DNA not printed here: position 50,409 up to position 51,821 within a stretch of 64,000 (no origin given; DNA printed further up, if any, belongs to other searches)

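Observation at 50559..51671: Phage protein built from YadA-head/Hep_Hag-like SHAEGY repeats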

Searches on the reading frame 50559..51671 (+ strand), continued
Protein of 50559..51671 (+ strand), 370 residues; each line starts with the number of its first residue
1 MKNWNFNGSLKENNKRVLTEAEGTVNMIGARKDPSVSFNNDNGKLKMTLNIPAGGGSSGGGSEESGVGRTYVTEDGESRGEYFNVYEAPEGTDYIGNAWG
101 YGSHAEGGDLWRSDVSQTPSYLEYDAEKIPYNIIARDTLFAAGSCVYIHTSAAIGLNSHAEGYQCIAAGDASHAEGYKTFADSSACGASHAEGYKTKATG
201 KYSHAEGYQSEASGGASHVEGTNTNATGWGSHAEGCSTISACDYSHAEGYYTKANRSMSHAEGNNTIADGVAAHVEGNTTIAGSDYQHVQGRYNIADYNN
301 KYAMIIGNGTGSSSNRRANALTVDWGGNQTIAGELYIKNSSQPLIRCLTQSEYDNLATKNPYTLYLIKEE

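Call 14: search_protein_families(library=pfam, alignment_id=A1, max_evalue=10)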
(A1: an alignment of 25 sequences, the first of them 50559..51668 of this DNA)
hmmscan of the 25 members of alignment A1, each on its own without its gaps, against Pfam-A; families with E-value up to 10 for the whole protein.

A. member 1, window:50559-51668:+ (370 aa): 1 family
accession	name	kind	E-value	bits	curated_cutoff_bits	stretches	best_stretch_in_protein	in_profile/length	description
PF24243.1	Phage_tail_C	-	4e-07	29.7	23.7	1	346-368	4-26/26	Phage tail tip domain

B. families by the number of members that match (of 25 scanned): 8 families
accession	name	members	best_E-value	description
PF24243.1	Phage_tail_C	25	2.6e-09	Phage tail tip domain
PF05658.19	YadA_head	18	2.9e-07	YadA head domain repeat (2 copies)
PF25198.1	Spore_GerAC_N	6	0.1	Spore germination protein N-terminal domain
PF24197.1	DUF7422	3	0.36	Family of unknown function (DUF7422)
PF24612.2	Ig_TgrO1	2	0.052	TgrO1-like, immunoglobulin-like domain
PF00944.25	Peptidase_S3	1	0.6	Alphavirus core protein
PF20633.2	CoV_NSP13_stalk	1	0.87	Coronavirus Nonstructural protein 13, stalk domain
PF07219.19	HemY_N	1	1.2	HemY protein N-terminus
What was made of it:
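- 51594..51662 (+): C-terminal Phage_tail_C (PF24243) domain, aa 346-368. All 25 of 25 homologues match (call 14).
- On YadA-like head repeat (Ylhead/Hep_Hag, Pfam PF05658 YadA_head): 18 of 25 close homologues match (best 2.9e-7, call 14).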

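Call 18: predict_structure(alignment_id=A1)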
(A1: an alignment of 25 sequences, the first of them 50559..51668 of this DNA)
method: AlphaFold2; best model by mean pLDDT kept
length: 370 residues; sequences in the alignment: 25
mean_pLDDT: 52.9   pTM: 0.48
mean pLDDT of the five models: 52.9, 52.7, 52.4, 51.9, 51.1
residues with pLDDT >= 90: 0; 70-90: 97; 50-70: 83; < 50: 190
segments of 3 or more residues with pLDDT < 50: 1-38, 42-46, 51-96, 99-102, 108-149, 283-288, 290-295, 297-333, 336-339
pLDDT, mean of each block of 10 residues (from residue 1): 34 37 35 44 48 33 31 36 36 44 48 31 42 34 35 64 68 76 73 81 81 80 70 69 70 73 67 58 49 43 34 33 33 47 67 83 67
secondary structure, 60 per line:
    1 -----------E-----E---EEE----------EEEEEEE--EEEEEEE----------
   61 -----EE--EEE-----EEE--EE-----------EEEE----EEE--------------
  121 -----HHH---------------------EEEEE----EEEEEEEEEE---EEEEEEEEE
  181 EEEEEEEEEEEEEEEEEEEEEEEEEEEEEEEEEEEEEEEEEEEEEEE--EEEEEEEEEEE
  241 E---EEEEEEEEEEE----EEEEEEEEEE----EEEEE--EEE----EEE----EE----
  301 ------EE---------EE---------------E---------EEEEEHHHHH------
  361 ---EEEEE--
elements in order: E22-24 E35-41 E44-50 E70-72 E78-80 E96-99 E104-106 E150-154 E159-168 E172-227 E230-241 E245-255 E260-269 E274-278 E281-283 E288-290 E345-349 H350-354 E364-368

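Call 21: fold_search(model_id=the predicted structure, library=pdb)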
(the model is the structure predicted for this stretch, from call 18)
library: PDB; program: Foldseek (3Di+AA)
matches with E <= 10: 59; with E <= 0.001: 0
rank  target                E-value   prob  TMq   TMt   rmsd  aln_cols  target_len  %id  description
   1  8hsn_B                9.5e-01  0.06  0.15  0.15  10.5       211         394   11  Crystal structure of DFA I-forming Inulin Lyase from Streptomyces peucetius subsp. caesius ATCC 27952 (released 2023-12-27)
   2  8hui_A                1.1e+00  0.05  0.13  0.12  12.4       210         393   11  Crystal structure of DFA I-forming Inulin Lyase from Streptomyces peucetius subsp. caesius ATCC 27952 in complex with  (released 2023-12-27)
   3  7xyc_A                2.0e+00  0.03  0.13  0.10  12.2       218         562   10  CryoEM structure of Klebsiella phage Kp7 type II tail fiber gp52 in vitro (released 2023-06-07)
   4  3azp_A                2.1e+00  0.03  0.07  0.05  11.1        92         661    9  Crystal structure of puromycin hydrolase S511A mutant (released 2011-07-27)
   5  6sua_A                2.2e+00  0.18  0.10  0.19  12.9        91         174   16  Structure of the high affinity engineered lipocalin C1B12 in complex with the mouse CD98 heavy chain ectodomain (released 2020-06-17)
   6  3azo_A                2.3e+00  0.03  0.07  0.05  11.0        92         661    9  Crystal structure of puromycin hydrolase (released 2011-07-27)
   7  7b28_C                2.7e+00  0.12  0.09  0.18  13.7        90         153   14  Complement inhibitor CirpA3 from Rhipicephalus pulchellus (released 2021-12-08)
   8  1idj_A                2.7e+00  0.03  0.13  0.13  12.0       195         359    6  PECTIN LYASE A (released 1997-10-15)
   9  7om8_Z                3.1e+00  0.07  0.10  0.17   9.1        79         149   11  Beta2 appendage domain of AP2 bound to terminal domains beneath the hub of the 28 triskelia mini clathrin coat complex (released 2021-08-11)
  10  4yzq_A                3.4e+00  0.01  0.10  0.14  12.9       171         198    8  C. bescii Family 3 pectate lyase double mutant K108A/Q111N in complex with trigalacturonic acid (released 2015-12-23)
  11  2b0r_A                4.0e+00  0.01  0.10  0.18  14.3       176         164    7  Crystal Structure of Cyclase-Associated Protein from Cryptosporidium parvum (released 2005-09-27)
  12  8hui_C                4.2e+00  0.02  0.13  0.12  12.1       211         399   13  Crystal structure of DFA I-forming Inulin Lyase from Streptomyces peucetius subsp. caesius ATCC 27952 in complex with  (released 2023-12-27)
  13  7b28_A                4.5e+00  0.09  0.09  0.18  13.0        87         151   15  Complement inhibitor CirpA3 from Rhipicephalus pulchellus (released 2021-12-08)
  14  7b28_F                4.5e+00  0.09  0.09  0.18  13.0        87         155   10  Complement inhibitor CirpA3 from Rhipicephalus pulchellus (released 2021-12-08)
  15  6fm2_B                4.5e+00  0.01  0.11  0.19  12.2       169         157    8  CARP domain of mouse cyclase-associated protein 1 (CAP1) bound to ADP-actin (released 2018-05-16)
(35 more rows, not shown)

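Call 30: list_cluster_members(proteins=[P0014, P0018, P0041, P0089, window:50559-51668:+])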
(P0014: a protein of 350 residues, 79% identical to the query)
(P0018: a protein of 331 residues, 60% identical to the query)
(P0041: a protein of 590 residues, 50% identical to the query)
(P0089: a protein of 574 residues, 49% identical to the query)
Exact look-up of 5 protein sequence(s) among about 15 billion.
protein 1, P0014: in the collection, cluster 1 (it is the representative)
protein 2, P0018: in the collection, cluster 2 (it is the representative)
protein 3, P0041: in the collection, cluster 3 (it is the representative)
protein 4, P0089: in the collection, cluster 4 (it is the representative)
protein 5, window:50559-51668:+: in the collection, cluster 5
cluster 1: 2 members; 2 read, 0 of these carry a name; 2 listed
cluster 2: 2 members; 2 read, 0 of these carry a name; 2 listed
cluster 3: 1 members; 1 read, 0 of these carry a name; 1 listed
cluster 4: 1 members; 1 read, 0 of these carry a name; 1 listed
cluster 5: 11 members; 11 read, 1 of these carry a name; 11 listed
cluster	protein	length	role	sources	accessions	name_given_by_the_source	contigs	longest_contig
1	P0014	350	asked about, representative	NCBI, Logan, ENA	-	-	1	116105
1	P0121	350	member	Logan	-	-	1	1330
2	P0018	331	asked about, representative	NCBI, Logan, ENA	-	-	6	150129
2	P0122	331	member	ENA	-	-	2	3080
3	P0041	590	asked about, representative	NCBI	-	-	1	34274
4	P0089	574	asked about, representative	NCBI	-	-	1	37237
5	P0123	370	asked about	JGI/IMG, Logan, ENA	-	hypothetical protein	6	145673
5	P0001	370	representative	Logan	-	-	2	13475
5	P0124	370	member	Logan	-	-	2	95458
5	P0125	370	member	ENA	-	-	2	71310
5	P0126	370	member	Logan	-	-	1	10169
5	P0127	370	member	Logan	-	-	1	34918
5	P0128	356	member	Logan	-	-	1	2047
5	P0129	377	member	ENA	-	-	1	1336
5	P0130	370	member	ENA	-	-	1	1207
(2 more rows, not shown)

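Call 38: find_encoding_contigs(protein=window:50559-51671:+, flank=6000, max_places=4)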
Protein window:50559-51671:+ (370 aa): 11 contigs read that carry it; 3 places shown.
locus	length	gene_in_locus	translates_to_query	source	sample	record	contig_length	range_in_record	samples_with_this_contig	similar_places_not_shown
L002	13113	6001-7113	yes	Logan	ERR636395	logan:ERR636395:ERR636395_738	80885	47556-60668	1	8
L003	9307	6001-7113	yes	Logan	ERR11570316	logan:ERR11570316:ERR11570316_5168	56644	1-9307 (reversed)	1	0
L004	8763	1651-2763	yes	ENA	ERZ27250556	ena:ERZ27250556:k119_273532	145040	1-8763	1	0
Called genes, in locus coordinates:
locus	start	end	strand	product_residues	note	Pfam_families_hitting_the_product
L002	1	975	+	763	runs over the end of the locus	PF16467:DUF5048 (faint)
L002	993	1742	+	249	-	-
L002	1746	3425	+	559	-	-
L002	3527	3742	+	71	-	-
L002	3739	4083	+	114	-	-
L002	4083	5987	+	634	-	-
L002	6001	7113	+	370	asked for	PF24243:Phage_tail_C (weak)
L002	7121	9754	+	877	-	-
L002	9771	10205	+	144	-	-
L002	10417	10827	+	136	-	-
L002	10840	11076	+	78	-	-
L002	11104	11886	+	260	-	-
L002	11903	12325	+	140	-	-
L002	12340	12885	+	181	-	-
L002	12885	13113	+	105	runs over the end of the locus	-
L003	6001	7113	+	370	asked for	PF24243:Phage_tail_C (weak)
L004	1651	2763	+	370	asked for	PF24243:Phage_tail_C (weak)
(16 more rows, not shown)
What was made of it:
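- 50559..51671 (+): Whole gene: 370-aa tail-fibre/adhesin subunit. The identical protein is found on 11 public contigs up to about 145 kb, always in the same gene order (calls 30, 38).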

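Call 40: find_encoding_contigs(protein=P0018, flank=7000, max_places=2)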
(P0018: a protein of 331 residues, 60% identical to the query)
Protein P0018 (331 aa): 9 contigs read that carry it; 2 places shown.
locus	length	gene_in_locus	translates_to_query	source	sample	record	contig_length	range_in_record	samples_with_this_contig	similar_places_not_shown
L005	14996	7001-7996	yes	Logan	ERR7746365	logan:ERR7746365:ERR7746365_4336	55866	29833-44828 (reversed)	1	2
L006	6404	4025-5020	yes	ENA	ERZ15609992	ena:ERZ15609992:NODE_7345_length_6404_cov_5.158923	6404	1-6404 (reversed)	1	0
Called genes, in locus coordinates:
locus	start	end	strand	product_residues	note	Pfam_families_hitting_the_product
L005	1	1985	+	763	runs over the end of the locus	PF16467:DUF5048 (faint)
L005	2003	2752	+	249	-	-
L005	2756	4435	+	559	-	-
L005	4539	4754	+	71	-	-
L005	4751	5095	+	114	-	-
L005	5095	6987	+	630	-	-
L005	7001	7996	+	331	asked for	PF24243:Phage_tail_C (weak)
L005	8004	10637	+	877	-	-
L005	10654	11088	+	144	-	-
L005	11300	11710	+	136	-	-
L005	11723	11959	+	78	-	-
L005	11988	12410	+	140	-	-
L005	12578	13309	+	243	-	-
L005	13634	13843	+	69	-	-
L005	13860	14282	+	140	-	-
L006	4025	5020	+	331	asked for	PF24243:Phage_tail_C (weak)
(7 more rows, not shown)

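Call 41: find_encoding_contigs(protein=P0011, flank=7000, max_places=2)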
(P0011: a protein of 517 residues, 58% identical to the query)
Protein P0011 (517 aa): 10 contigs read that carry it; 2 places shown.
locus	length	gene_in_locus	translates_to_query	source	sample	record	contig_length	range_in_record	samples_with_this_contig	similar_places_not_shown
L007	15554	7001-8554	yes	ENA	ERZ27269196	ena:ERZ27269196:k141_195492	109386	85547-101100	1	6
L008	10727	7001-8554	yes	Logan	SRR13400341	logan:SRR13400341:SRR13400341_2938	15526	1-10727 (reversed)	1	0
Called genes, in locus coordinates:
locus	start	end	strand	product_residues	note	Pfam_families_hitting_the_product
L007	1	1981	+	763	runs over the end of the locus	PF16467:DUF5048 (faint)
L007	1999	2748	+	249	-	-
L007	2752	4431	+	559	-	-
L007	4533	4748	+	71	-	-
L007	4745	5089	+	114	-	-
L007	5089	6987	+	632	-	-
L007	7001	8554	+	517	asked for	PF24243:Phage_tail_C (weak)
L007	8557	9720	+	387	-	PF13306:LRR_5 (faint)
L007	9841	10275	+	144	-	-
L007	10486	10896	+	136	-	-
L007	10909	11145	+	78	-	-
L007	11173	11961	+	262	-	-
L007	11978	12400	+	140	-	-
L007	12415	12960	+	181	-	-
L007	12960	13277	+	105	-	-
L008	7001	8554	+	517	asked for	PF24243:Phage_tail_C (weak)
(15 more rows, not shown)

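Call 46: search_protein_families(library=ncbifam, proteins=[window:50559-51671:+, P0054, P0036, P0061], max_evalue=0.1)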
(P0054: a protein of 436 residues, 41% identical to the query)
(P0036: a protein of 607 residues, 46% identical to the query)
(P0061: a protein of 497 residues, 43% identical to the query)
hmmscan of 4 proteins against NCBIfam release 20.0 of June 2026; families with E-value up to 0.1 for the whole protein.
window:50559-51671:+ (370 aa): 0 families

P0054 (436 aa): 5 families
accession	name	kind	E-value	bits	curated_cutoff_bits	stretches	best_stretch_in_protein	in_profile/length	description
NF040983.1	BimA_second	exception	9.2e-08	31.3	600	3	190-245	201-256/381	trimeric autotransporter actin-nucleating factor BimA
NF033481.2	auto_Ata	exception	9.2e-07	26.5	2500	1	197-366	541-718/1862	trimeric autotransporter adhesin Ata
NF033477.2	EmaA_autotrans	exception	5.5e-05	20.6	3000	2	130-331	192-393/2100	collagen-binding adhesin autotransporter EmaA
TIGR04319.1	SerAla_Lrha_rpt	domain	0.0017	18.6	120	0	57-151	39-131/175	Ser-Ala-175 repeat protein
NF040984.1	BimA_first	exception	0.053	12.5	800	0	237-301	321-406/517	trimeric autotransporter actin-nucleating factor BimA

P0036 (607 aa): 4 families
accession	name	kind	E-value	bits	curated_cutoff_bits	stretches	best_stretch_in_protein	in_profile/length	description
NF040983.1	BimA_second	exception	7.9e-08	31.6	600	3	199-259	191-252/381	trimeric autotransporter actin-nucleating factor BimA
NF033481.2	auto_Ata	exception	8.7e-07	26.6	2500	1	188-452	415-695/1862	trimeric autotransporter adhesin Ata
NF033477.2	EmaA_autotrans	exception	9.2e-06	23.2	3000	2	185-393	166-376/2100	collagen-binding adhesin autotransporter EmaA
NF040984.1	BimA_first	exception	0.025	13.6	800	0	240-318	320-391/517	trimeric autotransporter actin-nucleating factor BimA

P0061 (497 aa): 5 families
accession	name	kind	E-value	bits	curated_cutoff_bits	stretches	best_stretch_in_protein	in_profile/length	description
NF033481.2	auto_Ata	exception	8.1e-09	33.3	2500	2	133-278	545-689/1862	trimeric autotransporter adhesin Ata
NF033477.2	EmaA_autotrans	exception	1.7e-05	22.3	3000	2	19-106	143-230/2100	collagen-binding adhesin autotransporter EmaA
NF040983.1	BimA_second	exception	9.5e-05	21.4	600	1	128-199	179-250/381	trimeric autotransporter actin-nucleating factor BimA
NF033478.1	YadA_autotrans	exception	0.0032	16.5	750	1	24-124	99-197/459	trimeric autotransporter adhesin YadA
TIGR04319.1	SerAla_Lrha_rpt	domain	0.0093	16.2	120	0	51-191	39-169/175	Ser-Ala-175 repeat protein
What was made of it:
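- NCBIfam TAA models (Ata, EmaA, BimA, YadA) hit relatives only locally (call 46).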

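Call 47: search_protein_families(library=pfam, proteins=[P0054, P0036, P0061, P0038, P0045, P0011, P0021, P0043], max_evalue=0.1)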
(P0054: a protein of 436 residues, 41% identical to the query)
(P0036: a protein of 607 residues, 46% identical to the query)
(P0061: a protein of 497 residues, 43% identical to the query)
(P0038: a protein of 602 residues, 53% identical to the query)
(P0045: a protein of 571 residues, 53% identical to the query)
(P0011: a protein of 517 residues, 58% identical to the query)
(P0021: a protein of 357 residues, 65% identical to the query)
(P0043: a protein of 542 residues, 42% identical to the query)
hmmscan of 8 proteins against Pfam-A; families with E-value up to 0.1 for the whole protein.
P0054 (436 aa): 1 family
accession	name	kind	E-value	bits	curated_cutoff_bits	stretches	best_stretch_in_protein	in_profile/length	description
PF05658.19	YadA_head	-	4.2e-12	46.5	25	3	53-79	1-27/27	YadA head domain repeat (2 copies)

P0036 (607 aa): 1 family
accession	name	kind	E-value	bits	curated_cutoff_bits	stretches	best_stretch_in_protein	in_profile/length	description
PF05658.19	YadA_head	-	2.1e-15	57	25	4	336-362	1-27/27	YadA head domain repeat (2 copies)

P0061 (497 aa): 2 families
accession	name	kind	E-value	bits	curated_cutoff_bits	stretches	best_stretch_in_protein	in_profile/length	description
PF11962.13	Peptidase_G2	-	7.4e-42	143.7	25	1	306-485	27-209/228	Peptidase_G2, IMC autoproteolytic cleavage domain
PF05658.19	YadA_head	-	0.0027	18.5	25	1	26-52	1-27/27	YadA head domain repeat (2 copies)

P0038 (602 aa): 4 families
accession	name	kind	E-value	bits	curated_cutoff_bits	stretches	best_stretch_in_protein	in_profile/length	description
PF05658.19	YadA_head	-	5.3e-07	30.3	25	2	317-343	1-27/27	YadA head domain repeat (2 copies)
PF07532.17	Big_4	-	1.1e-05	25.3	22.1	1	245-274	31-59/59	Bacterial Ig-like domain (group 4)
PF01060.29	TTR-52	-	0.0015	19.5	24.9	0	390-417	23-50/79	Transthyretin-like family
PF11360.13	DUF3110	-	0.011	16.4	20.2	0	510-545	9-43/84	Protein of unknown function (DUF3110)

P0045 (571 aa): 1 family
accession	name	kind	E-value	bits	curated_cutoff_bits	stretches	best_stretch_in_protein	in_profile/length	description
PF13884.11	Peptidase_S74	-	1.3e-11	45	22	1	476-531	1-57/58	Chaperone of endosialidase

P0011 (517 aa): 1 family
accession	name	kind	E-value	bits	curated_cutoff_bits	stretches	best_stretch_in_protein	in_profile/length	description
PF24243.1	Phage_tail_C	-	1.6e-06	27.8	23.7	1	495-515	6-26/26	Phage tail tip domain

P0021 (357 aa): 2 families
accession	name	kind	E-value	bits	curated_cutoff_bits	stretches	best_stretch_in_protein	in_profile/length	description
PF24243.1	Phage_tail_C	-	6.3e-07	29.1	23.7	1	333-355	4-26/26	Phage tail tip domain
PF05658.19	YadA_head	-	1.3e-05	25.9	25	0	180-203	1-24/27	YadA head domain repeat (2 copies)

P0043 (542 aa): 3 families
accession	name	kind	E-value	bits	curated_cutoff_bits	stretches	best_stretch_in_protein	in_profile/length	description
PF11962.13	Peptidase_G2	-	1.5e-43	149.3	25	1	316-492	32-212/228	Peptidase_G2, IMC autoproteolytic cleavage domain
PF05658.19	YadA_head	-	1.9e-05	25.4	25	2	142-165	1-24/27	YadA head domain repeat (2 copies)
PF09851.14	SHOCT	-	9.3e-05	22.5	27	1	514-540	2-28/28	Short C-terminal domain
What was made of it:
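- P0061 itself carries a phage-type Peptidase_G2 chaperone domain (call 47).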

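Call 60: get_annotated_region(hit=H1, flank=3000)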
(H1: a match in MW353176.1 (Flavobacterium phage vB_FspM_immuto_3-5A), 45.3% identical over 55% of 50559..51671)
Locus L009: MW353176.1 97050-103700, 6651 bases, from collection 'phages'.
description: Flavobacterium phage vB_FspM_immuto_3-5A, complete genome.
organism: Flavobacterium phage vB_FspM_immuto_3-5A (NCBI taxid 2801478)
taxonomy: Viruses; Duplodnaviria; Heunggongvirae; Uroviricota; Caudoviricetes; Immutovirus
host: Flavobacterium sp. LMO8; source: Baltic Sea mesocosm; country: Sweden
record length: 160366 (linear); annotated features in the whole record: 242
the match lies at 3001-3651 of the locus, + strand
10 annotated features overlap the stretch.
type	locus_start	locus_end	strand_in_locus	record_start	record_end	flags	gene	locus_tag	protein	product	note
CDS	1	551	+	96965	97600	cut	-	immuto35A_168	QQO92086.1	hypothetical protein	-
CDS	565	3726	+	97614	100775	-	-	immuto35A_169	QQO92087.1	tail spike protein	-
CDS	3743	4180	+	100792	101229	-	-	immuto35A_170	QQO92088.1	NAD synthetase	-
CDS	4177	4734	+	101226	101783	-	-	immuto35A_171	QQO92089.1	hypothetical protein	-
CDS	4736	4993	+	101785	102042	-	-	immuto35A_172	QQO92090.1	hypothetical protein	-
CDS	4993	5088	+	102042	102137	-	-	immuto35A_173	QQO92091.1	hypothetical protein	-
CDS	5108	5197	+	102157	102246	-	-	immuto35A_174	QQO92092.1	hypothetical protein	-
CDS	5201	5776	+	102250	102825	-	-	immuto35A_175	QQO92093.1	hypothetical protein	-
CDS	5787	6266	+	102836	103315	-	-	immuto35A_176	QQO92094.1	hypothetical protein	-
CDS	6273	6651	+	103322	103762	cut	-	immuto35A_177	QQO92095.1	hypothetical protein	-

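Call 61: get_annotated_region(hit=H6, flank=3000)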
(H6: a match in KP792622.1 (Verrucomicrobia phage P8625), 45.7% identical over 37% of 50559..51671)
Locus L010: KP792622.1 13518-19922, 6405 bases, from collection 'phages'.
description: Verrucomicrobia phage P8625, complete genome.
organism: Verrucomicrobia phage P8625 (NCBI taxid 1636271)
taxonomy: Viruses; Duplodnaviria; Heunggongvirae; Uroviricota; Caudoviricetes
host: Puniceicoccales sp. IMCC8625; source: -; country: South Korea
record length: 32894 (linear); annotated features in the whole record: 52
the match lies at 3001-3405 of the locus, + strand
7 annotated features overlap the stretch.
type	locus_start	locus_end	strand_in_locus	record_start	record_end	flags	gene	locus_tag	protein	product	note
CDS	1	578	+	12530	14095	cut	-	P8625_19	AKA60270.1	hypothetical protein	-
CDS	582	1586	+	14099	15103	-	-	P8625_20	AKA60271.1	hypothetical protein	-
CDS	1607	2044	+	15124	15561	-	-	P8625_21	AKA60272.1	hypothetical protein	-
CDS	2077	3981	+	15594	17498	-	-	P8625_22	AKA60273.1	tail fiber protein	-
CDS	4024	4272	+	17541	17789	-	-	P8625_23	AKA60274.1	hypothetical protein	-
CDS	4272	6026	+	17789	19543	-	-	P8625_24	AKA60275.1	hypothetical protein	containing voncanavalin A-like lectin/glucanases superfamily; cl0010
CDS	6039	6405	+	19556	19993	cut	-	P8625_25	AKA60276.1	hypothetical protein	-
